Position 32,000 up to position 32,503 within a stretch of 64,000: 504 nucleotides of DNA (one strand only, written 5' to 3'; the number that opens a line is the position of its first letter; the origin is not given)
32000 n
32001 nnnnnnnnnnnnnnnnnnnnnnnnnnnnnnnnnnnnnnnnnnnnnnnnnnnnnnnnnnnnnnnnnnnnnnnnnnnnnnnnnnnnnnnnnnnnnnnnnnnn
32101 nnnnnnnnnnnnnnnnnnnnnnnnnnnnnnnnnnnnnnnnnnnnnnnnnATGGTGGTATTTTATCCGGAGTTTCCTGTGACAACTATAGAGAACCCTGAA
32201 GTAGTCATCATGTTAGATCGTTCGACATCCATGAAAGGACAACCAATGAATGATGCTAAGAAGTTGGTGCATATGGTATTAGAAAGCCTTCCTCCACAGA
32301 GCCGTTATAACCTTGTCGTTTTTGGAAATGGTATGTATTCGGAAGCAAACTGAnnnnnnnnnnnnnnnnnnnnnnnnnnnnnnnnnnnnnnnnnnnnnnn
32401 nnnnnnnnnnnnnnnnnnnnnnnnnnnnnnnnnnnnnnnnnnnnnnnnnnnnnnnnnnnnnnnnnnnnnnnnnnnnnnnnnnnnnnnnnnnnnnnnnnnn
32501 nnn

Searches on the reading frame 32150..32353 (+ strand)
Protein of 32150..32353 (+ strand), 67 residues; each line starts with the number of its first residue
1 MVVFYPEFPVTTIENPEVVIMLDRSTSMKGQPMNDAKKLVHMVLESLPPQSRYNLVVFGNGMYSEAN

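Call 7: search_protein_families(library=pfam, proteins=[window:32150-32353:+], max_evalue=0.01)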
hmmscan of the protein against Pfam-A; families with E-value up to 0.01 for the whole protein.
window:32150-32353:+ (67 aa): 3 families
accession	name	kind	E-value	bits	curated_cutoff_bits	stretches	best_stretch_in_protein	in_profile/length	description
PF13519.12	VWA_2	-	1.7e-06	29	27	1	18-63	1-50/107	von Willebrand factor type A domain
PF13768.12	VWA_3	-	1.7e-05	25.4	27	1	17-59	2-43/155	von Willebrand factor type A domain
PF00092.34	VWA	-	3.1e-05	24.7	23.8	1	18-65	2-52/174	von Willebrand factor type A domain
